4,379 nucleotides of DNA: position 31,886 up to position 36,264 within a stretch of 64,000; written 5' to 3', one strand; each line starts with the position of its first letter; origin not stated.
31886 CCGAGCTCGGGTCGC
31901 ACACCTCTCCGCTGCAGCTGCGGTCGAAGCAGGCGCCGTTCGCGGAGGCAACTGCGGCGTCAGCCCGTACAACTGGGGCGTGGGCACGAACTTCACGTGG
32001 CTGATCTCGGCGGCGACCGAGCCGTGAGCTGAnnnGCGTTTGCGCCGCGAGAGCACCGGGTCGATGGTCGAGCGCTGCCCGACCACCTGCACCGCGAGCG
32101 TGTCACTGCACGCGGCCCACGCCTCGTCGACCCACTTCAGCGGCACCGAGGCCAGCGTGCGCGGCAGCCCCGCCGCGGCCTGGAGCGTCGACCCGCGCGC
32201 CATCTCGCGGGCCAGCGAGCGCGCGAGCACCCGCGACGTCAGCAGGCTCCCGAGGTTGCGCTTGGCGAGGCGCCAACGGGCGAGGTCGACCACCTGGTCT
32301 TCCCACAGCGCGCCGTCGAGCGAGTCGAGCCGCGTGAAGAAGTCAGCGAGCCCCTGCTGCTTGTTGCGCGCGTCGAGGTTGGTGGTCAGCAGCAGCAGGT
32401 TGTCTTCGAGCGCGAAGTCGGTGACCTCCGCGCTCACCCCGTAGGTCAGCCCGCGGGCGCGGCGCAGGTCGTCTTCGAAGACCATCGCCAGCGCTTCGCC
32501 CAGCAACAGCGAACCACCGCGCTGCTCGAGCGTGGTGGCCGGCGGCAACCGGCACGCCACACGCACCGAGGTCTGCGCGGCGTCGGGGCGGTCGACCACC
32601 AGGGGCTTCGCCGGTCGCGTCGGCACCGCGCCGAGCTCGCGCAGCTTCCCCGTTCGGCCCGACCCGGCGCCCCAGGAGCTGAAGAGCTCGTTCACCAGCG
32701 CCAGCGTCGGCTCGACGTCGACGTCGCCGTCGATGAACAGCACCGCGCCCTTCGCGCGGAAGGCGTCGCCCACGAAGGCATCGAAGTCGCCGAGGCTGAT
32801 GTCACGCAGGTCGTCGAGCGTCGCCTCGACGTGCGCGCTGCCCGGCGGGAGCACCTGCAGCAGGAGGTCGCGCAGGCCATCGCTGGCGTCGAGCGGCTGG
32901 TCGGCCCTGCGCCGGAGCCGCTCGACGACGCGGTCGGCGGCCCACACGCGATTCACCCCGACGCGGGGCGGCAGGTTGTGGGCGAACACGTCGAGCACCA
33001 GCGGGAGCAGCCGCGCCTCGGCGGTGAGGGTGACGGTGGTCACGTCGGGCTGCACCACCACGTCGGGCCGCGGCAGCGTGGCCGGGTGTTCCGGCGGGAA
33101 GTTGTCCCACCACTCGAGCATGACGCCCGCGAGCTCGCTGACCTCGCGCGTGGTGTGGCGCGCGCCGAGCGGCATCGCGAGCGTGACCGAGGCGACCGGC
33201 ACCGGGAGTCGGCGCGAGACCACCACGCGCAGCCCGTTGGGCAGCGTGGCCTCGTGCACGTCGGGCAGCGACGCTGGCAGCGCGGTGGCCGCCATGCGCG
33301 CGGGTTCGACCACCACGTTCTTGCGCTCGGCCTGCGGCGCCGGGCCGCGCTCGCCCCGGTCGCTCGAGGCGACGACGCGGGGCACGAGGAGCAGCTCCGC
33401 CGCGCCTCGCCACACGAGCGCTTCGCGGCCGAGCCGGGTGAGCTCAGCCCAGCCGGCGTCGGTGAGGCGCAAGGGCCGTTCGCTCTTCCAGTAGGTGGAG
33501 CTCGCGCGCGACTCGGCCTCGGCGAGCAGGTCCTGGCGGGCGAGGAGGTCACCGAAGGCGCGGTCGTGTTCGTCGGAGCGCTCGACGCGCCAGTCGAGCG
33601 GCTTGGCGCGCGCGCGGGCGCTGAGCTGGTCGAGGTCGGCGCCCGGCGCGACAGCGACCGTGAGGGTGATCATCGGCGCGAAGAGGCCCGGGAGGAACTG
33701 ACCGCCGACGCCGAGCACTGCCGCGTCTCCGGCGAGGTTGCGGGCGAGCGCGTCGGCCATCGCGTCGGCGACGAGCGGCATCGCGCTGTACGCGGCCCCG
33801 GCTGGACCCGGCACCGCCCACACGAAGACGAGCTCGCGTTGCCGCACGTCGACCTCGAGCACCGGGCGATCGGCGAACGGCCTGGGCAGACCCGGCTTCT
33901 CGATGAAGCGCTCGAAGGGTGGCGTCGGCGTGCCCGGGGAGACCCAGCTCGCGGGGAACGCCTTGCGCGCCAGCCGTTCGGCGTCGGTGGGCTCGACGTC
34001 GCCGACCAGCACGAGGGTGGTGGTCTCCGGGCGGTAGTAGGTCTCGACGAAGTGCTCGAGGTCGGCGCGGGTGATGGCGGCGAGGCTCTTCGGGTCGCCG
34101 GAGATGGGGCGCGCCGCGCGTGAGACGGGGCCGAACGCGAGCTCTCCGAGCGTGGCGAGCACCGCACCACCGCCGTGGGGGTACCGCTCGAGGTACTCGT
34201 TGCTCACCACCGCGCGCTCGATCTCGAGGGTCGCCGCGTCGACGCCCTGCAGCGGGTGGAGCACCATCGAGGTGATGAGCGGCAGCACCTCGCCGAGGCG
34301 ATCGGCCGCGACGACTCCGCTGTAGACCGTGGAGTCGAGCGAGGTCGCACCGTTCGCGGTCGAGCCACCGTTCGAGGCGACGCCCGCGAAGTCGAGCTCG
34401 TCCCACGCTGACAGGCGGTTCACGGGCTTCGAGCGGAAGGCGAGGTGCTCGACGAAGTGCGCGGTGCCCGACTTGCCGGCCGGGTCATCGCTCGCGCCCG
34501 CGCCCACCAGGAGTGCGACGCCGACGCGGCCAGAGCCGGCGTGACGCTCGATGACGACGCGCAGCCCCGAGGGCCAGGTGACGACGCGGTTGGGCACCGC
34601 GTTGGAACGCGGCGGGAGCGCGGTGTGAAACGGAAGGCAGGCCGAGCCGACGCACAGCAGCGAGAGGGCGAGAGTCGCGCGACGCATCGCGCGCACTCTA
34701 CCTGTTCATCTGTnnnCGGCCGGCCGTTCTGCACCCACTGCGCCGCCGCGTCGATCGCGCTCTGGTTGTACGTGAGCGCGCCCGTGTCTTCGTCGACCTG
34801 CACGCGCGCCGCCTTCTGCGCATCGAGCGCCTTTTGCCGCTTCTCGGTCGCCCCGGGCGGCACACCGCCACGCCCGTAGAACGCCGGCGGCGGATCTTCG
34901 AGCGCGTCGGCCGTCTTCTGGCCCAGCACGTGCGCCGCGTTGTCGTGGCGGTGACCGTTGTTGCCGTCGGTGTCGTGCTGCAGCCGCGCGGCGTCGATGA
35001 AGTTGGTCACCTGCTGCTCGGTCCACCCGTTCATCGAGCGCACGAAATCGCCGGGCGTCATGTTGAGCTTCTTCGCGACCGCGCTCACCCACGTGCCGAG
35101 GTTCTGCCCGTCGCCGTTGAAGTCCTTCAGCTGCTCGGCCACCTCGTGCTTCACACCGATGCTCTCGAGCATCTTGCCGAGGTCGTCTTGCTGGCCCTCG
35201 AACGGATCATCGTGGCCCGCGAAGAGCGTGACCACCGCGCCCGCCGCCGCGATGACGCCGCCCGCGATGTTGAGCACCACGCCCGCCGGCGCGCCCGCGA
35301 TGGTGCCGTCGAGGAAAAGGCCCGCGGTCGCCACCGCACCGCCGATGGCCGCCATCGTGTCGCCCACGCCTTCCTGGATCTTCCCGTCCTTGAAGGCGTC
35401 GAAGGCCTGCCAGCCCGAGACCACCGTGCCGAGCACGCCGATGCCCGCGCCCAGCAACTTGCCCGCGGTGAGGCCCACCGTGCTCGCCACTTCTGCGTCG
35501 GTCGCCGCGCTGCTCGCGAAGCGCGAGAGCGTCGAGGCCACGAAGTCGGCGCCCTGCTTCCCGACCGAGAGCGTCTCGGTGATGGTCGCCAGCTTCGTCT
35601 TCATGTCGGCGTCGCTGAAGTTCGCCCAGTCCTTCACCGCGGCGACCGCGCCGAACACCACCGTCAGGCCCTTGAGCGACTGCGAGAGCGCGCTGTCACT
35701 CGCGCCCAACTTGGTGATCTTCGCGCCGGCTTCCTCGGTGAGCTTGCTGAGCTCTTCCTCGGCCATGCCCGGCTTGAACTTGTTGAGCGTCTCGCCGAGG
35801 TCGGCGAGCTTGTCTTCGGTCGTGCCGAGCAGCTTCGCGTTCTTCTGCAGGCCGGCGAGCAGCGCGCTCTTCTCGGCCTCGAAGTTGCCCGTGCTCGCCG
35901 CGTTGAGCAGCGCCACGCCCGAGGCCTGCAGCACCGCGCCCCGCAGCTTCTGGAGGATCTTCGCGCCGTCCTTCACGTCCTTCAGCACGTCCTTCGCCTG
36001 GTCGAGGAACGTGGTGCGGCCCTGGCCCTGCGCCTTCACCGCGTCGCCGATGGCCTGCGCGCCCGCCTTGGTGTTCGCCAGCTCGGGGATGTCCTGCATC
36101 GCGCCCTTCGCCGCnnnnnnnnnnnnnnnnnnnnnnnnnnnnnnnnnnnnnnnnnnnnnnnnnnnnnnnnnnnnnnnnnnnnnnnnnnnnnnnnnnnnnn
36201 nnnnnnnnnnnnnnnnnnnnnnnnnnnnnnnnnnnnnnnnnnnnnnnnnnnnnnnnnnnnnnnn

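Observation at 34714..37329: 872-aa Ala/Lys/Asp-rich helical protein with coiled-coil N-terminus and twin Gly-zipper hydrophobic hairpins, directly upstream of a secreted M16 peptidase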

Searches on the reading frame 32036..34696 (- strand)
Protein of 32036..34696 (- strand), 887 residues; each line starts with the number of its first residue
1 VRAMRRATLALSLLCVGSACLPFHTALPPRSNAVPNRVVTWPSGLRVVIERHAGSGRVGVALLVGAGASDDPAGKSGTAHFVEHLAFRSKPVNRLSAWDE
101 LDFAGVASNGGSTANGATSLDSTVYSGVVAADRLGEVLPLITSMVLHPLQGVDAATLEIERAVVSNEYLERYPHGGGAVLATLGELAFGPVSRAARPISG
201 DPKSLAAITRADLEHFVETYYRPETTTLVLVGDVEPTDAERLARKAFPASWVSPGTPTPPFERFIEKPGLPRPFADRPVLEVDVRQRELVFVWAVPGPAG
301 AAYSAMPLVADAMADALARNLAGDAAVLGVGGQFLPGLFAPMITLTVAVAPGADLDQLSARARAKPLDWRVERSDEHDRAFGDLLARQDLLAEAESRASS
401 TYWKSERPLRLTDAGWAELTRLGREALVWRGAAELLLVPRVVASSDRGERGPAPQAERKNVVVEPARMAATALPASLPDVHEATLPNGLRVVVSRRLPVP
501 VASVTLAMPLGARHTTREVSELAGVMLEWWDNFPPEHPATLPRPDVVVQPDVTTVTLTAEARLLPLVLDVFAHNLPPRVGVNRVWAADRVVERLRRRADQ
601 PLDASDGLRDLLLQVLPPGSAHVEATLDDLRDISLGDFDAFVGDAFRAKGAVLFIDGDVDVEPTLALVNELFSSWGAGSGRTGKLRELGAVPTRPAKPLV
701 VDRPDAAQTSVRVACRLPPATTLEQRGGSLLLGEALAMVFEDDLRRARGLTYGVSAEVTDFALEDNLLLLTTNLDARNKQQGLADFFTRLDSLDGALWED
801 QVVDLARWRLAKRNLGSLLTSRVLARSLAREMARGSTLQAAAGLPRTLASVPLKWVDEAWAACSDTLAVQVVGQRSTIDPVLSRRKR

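Call 3: search_protein_families(library=pfam, proteins=[window:32036-34696:-], max_evalue=0.1)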
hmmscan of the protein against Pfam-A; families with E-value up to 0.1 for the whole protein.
window:32036-34696:- (887 aa): 2 families
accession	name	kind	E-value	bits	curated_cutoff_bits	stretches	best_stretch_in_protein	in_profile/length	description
PF05193.26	Peptidase_M16_C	-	2.4e-25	89.9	23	2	632-807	1-178/181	Peptidase M16 inactive domain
PF00675.25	Peptidase_M16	-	2e-11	44.4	22.3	1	46-167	1-115/149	Insulinase (Peptidase family M16)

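Call 4: search_protein_families(library=ncbifam, proteins=[window:32036-34696:-], max_evalue=0.1)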
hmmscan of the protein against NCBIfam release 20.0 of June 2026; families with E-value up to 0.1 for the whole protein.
window:32036-34696:- (887 aa): 4 families
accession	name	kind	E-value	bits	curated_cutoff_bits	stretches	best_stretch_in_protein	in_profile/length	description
TIGR02110.1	PQQ_syn_pqqF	equivalog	7.2e-11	41.6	320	1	37-245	1-205/697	pyrroloquinoline quinone biosynthesis protein PqqF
NF047421.1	YfmH_fam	equivalog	3.7e-07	29.7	250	1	76-242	60-213/425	EF-P 5-aminopentanol modification-associated protein YfmH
NF011681.0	PRK15101.1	equivalog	0.0094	14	765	1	60-233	68-238/961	pitrilysin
NF047422.1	YfmF_fam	equivalog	0.086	11.7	285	0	195-249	161-215/412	EF-P 5-aminopentanol modification-associated protein YfmF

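Call 85: search_protein_families(library=padloc, proteins=[window:32036-34687:-], max_evalue=0.01)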
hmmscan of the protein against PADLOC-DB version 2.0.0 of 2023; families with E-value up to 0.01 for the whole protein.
window:32036-34687:- (884 aa): 0 families

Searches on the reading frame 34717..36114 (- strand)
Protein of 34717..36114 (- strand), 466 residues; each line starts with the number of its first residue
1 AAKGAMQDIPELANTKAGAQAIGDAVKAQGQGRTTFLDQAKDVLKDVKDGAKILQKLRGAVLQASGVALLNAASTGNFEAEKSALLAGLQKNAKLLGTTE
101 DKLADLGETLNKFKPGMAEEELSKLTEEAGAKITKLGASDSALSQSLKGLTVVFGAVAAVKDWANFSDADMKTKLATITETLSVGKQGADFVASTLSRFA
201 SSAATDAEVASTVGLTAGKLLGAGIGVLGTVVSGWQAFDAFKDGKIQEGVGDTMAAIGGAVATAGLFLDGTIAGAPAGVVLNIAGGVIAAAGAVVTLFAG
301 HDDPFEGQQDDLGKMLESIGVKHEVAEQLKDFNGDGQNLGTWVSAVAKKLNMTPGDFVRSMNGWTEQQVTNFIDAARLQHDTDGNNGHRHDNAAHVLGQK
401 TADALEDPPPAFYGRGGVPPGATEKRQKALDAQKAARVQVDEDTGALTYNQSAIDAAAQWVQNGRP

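Call 37: find_homologous_proteins(query=A4, max_evalue=0.001)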
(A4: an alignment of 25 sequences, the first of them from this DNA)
Query A4 (25 sequences) (466 aa, profile of the alignment): 3 proteins with E <= 0.001 among 8000 candidates.
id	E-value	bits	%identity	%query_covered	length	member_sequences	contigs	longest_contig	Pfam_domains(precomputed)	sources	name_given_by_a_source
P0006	1.9e-94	335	52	100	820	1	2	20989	-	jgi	jgi:hypothetical protein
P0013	2.6e-94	335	57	100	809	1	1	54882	-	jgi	jgi:hypothetical protein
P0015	5.0e-56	209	59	69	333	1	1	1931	-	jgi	jgi:hypothetical protein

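Call 48: search_solved_structures(query=A4, max_evalue=10, show_alignments=3)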
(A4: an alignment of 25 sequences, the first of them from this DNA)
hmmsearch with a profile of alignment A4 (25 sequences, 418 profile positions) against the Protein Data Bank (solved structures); distinct sequences matched with E-value up to 10: 12.
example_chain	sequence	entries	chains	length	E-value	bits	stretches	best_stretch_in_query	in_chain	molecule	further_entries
7bqq_A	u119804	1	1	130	0.0048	19.1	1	69-119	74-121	Gogy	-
8a3k_UNK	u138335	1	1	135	0.0065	18.7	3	89-136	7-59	sc-apCC-4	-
7bqb_A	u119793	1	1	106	0.014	17.6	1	291-324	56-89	NF6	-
9s4q_25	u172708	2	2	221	0.023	16.9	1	307-403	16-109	Kinetochore protein SPC25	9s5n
7kuw_A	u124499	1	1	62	0.056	15.6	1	309-364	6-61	Sequence-Based Designed Protein nmt_0994_guided_02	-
2mi7_A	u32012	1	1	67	0.11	14.6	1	100-140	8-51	de novo protein a3Y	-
8qae_A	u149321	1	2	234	0.27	13.4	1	83-148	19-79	sc-apCC-6-SLLA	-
7bqs_A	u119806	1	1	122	0.27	13.4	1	42-131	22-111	Nomur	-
2lxy_A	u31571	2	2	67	0.28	13.3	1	100-140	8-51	2-mercaptophenol-alpha3C | 4-mercaptophenol-alpha3C protein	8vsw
1lq7_A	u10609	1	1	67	0.38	12.9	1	100-140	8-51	Alpha3W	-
8e0m_A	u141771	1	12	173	1.2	11.3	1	80-178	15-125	BGL15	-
5jcb_E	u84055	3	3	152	9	8.3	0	321-415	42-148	Stathmin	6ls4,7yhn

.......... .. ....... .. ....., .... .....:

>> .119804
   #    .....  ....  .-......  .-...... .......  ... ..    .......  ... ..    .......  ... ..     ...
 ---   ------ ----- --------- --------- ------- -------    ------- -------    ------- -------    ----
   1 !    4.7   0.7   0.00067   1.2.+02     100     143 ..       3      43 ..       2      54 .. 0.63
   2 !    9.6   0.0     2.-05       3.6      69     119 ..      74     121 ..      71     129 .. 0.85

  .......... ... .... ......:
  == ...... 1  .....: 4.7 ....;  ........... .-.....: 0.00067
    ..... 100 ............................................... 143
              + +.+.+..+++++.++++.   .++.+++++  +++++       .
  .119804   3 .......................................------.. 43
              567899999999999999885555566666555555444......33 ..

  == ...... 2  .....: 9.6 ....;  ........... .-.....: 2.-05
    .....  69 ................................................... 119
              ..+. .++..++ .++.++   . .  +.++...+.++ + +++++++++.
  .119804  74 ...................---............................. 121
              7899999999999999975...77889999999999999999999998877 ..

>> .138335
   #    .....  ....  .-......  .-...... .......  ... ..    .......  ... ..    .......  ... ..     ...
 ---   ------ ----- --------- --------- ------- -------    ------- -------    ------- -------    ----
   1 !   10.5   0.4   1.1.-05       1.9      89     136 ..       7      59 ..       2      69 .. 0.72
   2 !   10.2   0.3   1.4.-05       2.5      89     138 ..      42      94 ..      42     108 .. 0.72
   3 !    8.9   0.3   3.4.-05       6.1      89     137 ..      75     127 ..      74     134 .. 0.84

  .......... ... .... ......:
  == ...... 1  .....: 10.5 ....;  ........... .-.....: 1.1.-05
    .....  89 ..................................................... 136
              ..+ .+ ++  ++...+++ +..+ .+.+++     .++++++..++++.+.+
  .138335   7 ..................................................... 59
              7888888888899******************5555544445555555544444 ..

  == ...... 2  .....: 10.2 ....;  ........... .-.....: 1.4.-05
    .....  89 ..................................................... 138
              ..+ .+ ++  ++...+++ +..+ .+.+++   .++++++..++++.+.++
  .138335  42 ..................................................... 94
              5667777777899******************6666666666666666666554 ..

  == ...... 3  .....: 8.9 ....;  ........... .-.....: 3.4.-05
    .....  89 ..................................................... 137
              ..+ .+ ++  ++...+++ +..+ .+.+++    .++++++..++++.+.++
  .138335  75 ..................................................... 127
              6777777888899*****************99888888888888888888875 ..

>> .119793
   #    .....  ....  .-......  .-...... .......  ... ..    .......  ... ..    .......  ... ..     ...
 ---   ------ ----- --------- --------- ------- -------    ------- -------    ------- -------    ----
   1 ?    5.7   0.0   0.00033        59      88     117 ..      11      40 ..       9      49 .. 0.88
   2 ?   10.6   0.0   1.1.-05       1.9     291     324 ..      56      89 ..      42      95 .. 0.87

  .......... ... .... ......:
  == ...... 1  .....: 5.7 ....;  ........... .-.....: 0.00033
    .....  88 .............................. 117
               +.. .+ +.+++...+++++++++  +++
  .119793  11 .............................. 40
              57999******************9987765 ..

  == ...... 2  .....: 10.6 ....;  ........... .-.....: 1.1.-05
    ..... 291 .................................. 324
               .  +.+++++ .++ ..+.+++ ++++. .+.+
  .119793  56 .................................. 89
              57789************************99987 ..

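Call 50: search_protein_families(library=ncbifam, alignment_id=A4, max_evalue=0.01)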
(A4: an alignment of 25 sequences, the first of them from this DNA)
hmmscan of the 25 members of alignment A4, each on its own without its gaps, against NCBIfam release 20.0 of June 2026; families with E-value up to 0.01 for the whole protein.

A. member 1, seq(466 aa): 1 family
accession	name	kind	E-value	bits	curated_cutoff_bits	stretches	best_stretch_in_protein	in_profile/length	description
NF041559.1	BTH_I2691_fam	subfamily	5.9e-06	25.1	150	1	11-299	523-821/858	T6SS effector BTH_I2691 family protein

B. families by the number of members that match (of 25 scanned): 2 families
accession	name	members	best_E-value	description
NF041559.1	BTH_I2691_fam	6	5.3e-06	T6SS effector BTH_I2691 family protein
NF051442.1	NheB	1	0.0007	non-hemolytic enterotoxin subunit B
